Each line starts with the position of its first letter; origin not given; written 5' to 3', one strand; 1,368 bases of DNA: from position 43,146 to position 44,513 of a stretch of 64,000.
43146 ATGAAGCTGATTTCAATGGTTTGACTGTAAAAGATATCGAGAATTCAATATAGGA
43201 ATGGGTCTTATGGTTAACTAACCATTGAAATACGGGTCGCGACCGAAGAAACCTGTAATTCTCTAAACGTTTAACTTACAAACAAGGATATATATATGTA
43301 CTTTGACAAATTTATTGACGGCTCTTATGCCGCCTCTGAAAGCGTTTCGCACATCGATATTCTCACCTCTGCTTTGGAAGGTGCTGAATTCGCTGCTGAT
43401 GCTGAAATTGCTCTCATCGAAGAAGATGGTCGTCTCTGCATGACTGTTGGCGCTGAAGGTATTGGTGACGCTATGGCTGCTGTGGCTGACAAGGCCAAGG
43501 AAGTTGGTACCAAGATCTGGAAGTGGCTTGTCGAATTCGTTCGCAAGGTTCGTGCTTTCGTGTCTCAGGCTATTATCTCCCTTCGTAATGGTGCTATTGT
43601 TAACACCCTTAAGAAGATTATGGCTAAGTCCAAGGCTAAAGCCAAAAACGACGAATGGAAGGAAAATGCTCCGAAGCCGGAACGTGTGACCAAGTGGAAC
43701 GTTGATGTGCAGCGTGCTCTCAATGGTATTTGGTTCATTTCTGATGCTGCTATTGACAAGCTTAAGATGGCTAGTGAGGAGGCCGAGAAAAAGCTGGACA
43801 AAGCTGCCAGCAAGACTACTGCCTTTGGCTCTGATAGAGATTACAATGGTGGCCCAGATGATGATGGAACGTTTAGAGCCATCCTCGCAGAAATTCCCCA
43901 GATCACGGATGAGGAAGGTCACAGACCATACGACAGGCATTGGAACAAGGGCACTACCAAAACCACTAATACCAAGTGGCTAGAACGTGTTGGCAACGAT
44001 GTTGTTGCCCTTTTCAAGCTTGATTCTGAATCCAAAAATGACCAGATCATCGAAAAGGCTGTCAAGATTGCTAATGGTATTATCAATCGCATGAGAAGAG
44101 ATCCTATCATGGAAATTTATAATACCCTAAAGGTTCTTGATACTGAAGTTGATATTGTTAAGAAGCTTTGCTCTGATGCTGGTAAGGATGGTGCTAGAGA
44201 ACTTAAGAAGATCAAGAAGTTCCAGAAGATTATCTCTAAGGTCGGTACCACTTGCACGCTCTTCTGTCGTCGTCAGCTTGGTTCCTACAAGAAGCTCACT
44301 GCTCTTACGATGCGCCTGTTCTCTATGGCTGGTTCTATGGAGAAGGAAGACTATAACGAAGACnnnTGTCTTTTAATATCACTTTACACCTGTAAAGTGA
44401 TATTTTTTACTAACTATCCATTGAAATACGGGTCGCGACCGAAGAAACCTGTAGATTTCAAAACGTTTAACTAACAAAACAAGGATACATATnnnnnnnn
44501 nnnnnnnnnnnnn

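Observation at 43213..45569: Tandem duplicated highly expressed gene with a conserved palindromic leader and a diversified middle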

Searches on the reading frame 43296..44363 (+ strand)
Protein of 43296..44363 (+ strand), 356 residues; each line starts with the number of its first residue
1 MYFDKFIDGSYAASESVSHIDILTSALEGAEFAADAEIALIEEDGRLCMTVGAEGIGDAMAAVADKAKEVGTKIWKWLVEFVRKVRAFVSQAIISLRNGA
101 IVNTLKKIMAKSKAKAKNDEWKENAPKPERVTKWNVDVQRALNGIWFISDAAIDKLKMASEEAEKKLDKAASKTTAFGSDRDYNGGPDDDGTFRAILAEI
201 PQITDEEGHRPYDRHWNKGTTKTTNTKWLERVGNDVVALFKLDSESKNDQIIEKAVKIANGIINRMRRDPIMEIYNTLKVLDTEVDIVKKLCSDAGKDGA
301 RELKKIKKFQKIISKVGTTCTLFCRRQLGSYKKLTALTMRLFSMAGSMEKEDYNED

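Call 5: search_protein_families(library=phrogs, proteins=[window:43296-44363:+], max_evalue=0.01)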
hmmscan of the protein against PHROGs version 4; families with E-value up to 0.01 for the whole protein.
window:43296-44363:+ (356 aa): 0 families

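Call 6: search_protein_families(library=pfam, proteins=[window:43296-44363:+], max_evalue=0.01)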
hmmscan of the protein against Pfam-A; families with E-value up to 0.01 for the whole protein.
window:43296-44363:+ (356 aa): 0 families

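Call 11: find_homologous_proteins(query=window:43296-44363:+, max_evalue=0.001)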
Query window:43296-44363:+ (356 aa): 7 proteins with E <= 0.001 among 4072 candidates.
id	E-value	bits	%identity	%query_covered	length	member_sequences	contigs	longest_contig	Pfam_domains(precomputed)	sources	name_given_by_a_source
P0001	3.6e-231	784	100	100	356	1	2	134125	-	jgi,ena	-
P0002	5.7e-183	626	80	100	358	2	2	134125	-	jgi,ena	-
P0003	1.0e-148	513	66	100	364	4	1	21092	-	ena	-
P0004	3.5e-148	512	66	100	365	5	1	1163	-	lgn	-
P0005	9.8e-138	477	63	100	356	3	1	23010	-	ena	-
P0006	5.1e-133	462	61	100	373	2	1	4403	-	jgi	jgi:hypothetical protein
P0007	1.3e-132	460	60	100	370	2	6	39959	-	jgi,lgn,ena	jgi:hypothetical protein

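Call 12: search_solved_structures(query=window:43296-44363:+, max_evalue=1)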
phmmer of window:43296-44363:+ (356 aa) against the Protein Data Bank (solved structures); distinct sequences matched with E-value up to 1: 2.
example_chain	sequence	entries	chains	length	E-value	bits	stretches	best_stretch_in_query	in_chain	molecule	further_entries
3hnj_A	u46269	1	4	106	0.18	14.4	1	106-174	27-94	Soluble cytochrome b562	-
9ibh_A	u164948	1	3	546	0.57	12.8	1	17-84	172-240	Polyribonucleotide nucleotidyltransferase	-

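Call 13: find_encoding_contigs(protein=P0003, flank=8000, max_places=4)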
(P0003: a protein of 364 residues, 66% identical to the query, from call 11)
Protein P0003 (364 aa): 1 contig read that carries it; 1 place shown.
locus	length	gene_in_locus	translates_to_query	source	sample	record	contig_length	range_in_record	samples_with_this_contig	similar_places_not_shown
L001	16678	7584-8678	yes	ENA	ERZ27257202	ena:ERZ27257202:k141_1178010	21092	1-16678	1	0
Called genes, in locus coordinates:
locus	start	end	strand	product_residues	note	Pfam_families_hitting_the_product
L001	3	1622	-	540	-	?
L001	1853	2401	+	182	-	PF05866:RusA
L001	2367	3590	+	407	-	-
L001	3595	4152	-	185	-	-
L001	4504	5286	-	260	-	-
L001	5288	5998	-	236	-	-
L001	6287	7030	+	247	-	PF18907:DUF5662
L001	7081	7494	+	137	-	-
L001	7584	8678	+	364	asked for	-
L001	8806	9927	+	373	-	-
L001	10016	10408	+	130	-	-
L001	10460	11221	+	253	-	-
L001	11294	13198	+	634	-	-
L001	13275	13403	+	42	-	-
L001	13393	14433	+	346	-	-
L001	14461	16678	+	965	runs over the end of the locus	-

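Call 14: find_encoding_contigs(protein=P0007, flank=8000, max_places=6)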
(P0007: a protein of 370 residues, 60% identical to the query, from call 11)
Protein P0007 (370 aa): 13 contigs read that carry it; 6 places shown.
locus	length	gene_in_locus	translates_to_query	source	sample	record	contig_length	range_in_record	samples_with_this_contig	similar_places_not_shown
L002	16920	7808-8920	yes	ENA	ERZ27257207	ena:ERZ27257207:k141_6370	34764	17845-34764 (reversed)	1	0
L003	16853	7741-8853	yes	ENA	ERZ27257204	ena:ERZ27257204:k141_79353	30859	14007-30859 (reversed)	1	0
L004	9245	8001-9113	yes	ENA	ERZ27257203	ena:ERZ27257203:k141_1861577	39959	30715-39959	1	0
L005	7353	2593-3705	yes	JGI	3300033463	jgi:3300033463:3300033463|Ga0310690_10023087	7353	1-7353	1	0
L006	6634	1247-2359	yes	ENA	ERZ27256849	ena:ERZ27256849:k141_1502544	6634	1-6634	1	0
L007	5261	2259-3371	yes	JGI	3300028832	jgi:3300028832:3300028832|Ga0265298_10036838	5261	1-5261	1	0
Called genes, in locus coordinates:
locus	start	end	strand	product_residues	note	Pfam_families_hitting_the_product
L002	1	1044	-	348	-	?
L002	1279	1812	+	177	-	PF05866:RusA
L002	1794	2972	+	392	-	-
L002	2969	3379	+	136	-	-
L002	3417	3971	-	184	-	-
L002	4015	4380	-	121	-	-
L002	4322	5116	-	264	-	-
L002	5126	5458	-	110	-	-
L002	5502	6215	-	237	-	-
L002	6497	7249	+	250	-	PF18907:DUF5662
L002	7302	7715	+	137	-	-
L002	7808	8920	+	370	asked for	-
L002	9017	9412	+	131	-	-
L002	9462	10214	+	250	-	-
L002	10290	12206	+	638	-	-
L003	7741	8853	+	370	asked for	-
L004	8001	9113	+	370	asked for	-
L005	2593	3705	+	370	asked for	-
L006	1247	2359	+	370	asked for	-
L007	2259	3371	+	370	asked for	-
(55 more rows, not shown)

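Call 15: find_encoding_contigs(protein=P0005, flank=8000, max_places=4)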
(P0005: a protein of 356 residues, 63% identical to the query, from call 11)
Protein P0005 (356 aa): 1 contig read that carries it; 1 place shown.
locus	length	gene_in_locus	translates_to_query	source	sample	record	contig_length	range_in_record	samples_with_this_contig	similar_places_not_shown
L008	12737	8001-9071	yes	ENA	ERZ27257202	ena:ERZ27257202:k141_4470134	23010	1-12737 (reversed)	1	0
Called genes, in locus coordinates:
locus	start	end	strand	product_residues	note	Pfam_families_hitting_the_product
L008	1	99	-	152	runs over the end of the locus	-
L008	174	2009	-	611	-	-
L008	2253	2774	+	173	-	PF05866:RusA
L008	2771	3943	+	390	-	-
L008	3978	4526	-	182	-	-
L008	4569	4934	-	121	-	-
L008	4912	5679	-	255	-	-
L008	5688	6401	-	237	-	-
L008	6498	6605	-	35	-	-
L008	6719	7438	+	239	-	PF18907:DUF5662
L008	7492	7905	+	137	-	-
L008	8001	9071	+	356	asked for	-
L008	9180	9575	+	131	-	-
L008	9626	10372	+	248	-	-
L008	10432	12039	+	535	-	-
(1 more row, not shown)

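Call 22: search_dna_similar(query=window:43296-44363:+, collection=phages, mode=protein, max_evalue=1)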
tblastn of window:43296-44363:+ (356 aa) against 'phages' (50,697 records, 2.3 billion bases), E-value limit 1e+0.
No match.

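Call 34: predict_structure(alignment_id=A3)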
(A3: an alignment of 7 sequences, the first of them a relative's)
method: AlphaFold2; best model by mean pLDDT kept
length: 356 residues; sequences in the alignment: 7
mean_pLDDT: 62.7   pTM: 0.61
mean pLDDT of the five models: 62.7, 60.8, 60.2, 58.7, 52.8
residues with pLDDT >= 90: 0; 70-90: 191; 50-70: 48; < 50: 117
segments of 3 or more residues with pLDDT < 50: 1-56, 173-226, 350-356
pLDDT, mean of each block of 10 residues (from residue 1): 34 35 39 39 36 50 65 79 79 78 84 72 75 81 81 75 64 39 32 38 30 28 50 77 83 88 83 73 73 63 71 75 83 88 68 39
secondary structure, 60 per line:
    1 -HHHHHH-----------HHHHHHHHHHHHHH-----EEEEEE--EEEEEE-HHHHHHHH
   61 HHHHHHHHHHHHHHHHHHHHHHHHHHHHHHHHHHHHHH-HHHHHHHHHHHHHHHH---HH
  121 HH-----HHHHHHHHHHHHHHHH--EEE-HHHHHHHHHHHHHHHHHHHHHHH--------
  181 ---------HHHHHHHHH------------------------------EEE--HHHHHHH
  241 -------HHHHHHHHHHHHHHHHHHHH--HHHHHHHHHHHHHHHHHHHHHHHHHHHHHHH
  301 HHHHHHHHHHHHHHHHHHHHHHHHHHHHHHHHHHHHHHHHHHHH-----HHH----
elements in order: H2-7 H19-32 E38-43 E46-51 H53-98 H100-115 H119-122 H128-143 E146-148 H150-172 H190-198 E229-231 H234-240 H248-267 H270-344

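Call 36: search_protein_representatives(alignment_id=A3)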
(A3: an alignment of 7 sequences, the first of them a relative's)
Query: 7 sequences, 359 profile positions. Proteins with E-value up to 0.001 (for the whole library): 3; up to 1e-10: 3; up to 1e-30: 3. The best 3 are listed.
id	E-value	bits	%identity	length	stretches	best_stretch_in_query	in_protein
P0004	9.7e-201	683.1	-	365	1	1-359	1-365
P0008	4.1e-83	296.1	-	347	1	14-359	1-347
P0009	8.0e-53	196.5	-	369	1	48-358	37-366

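Call 38: fold_search(model_id=the predicted structure, library=viral)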
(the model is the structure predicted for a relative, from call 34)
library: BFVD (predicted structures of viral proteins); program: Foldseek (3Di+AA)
matches with E <= 10: 336; with E <= 0.001: 0
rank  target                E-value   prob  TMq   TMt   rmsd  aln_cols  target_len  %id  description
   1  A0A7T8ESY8            2.6e-03  0.99  0.33  0.36  16.3       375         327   12  (no name in the UniProt tables at hand)
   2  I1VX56                7.8e-03  0.80  0.23  0.19  20.4       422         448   14  (no name in the UniProt tables at hand)
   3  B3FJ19                2.2e-02  0.92  0.32  0.30  12.4       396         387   11  Virion structural protein [Pseudomonas phage 201phi2-1]
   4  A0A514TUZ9            3.2e-02  0.80  0.26  0.29  17.1       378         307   14  Uncharacterized protein [Aeromonas phage PS1]
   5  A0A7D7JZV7            3.8e-02  0.82  0.24  0.16  39.0       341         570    9  (no name in the UniProt tables at hand)
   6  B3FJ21                5.3e-02  0.84  0.33  0.32  22.6       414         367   11  Virion structural protein [Pseudomonas phage 201phi2-1]
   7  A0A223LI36            5.9e-02  0.90  0.28  0.32  11.6       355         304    8  Uncharacterized protein [Erwinia phage vB_EamM_RisingSun]
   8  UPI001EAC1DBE         6.8e-02  0.75  0.29  0.30  14.1       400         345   11  (no name look-up for this kind of identifier)
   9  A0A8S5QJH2            6.8e-02  0.20  0.15  0.15  60.0       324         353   15  Chromosome segregation protein [Siphoviridae sp. ctiOl67]
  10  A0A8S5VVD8            1.2e-01  0.30  0.18  0.10  52.4       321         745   12  GDSL like Lipase Acylhydrolase [Ackermannviridae sp.]
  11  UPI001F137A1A         1.2e-01  0.90  0.39  0.22  12.0       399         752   13  (no name look-up for this kind of identifier)
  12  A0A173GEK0            1.2e-01  0.80  0.36  0.30  14.9       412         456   15  Uncharacterized protein [Erwinia phage vB_EamM_RAY]
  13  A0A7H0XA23            1.3e-01  0.90  0.39  0.33  12.2       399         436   10  (no name in the UniProt tables at hand)
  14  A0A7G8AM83            1.3e-01  0.35  0.21  0.18  22.0       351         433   12  (no name in the UniProt tables at hand)
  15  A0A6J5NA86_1          1.4e-01  0.14  0.14  0.06  65.9       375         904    9  DUF4214 domain-containing protein [uncultured Caudovirales phage]
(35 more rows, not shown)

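Call 45: find_related_loci(query=A3, collection=viral_contigs, flank=6000)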
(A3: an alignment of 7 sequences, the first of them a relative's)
Query A3 (356 aa) in viral_contigs; peptide patterns used: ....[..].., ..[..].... (x = any residue, [..] = any of these).
33 stretches matched a pattern; 3 encode a relative of the query (tblastn E <= 1e-3); 3 distinct loci.
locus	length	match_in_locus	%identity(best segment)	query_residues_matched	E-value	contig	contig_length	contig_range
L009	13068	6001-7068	62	1-356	2e-144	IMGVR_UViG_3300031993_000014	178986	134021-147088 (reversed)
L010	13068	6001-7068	62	1-356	2e-144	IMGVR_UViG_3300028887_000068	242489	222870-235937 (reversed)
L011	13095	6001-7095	66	1-356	1e-159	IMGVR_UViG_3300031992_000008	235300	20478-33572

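Call 46: find_encoding_contigs(protein=P0008, flank=6000, max_places=3)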
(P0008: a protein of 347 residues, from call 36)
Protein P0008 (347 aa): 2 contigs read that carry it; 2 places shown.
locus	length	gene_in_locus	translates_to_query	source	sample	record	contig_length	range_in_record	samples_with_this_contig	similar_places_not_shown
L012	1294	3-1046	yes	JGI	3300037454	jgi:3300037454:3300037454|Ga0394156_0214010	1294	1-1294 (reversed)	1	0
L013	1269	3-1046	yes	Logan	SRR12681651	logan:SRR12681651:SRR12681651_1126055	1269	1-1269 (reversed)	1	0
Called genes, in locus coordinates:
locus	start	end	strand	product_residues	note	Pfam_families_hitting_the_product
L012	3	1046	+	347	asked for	?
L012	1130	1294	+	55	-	?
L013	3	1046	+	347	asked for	?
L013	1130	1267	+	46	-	?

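Call 47: find_encoding_contigs(protein=P0009, flank=6000, max_places=3)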
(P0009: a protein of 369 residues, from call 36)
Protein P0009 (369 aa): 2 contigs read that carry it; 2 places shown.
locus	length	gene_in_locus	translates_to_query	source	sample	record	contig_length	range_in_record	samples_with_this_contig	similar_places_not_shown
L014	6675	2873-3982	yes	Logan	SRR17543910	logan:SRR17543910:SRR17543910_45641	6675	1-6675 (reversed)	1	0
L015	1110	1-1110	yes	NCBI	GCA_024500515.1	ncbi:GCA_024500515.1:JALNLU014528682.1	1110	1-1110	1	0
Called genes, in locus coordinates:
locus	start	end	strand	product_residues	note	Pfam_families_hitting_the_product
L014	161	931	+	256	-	PF18907:DUF5662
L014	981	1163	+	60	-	-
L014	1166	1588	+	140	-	-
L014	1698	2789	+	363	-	-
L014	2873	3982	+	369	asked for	-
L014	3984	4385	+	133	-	-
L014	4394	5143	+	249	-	-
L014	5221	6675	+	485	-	?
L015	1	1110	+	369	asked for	?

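Call 57: find_related_loci(query=A4, collection=metagenome_contigs, flank=2500)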
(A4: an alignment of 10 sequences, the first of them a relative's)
Query A4 (356 aa) in metagenome_contigs; peptide patterns used: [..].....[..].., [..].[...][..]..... (x = any residue, [..] = any of these).
600 stretches matched a pattern (row limit reached: there are more); 5 encode a relative of the query (tblastn E <= 1e-3); 5 distinct loci.
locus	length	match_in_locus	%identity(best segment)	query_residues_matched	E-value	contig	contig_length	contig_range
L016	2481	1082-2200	61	1-356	5e-151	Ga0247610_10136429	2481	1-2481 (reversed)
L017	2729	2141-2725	67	1-197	2e-84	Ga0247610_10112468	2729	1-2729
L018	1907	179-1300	41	1-356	6e-81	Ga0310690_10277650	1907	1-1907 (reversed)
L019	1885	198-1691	31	34-356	2e-47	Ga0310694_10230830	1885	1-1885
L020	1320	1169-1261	65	1-31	2e-8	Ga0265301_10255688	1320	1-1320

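Call 62: search_solved_structures(query=A4, max_evalue=10, show_alignments=0)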
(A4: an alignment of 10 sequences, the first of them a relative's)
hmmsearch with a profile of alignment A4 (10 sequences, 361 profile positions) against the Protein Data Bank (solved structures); distinct sequences matched with E-value up to 10: 3.
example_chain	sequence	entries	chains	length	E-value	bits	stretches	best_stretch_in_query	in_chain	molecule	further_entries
3pqa_A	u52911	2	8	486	0.18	14.4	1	232-303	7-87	Lactaldehyde dehydrogenase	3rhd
2rgq_A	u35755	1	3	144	0.21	14.1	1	27-95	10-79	Domain of Unknown Function with a Cystatin-Like Fold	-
3vjf_A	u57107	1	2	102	0.67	12.5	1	154-221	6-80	WA20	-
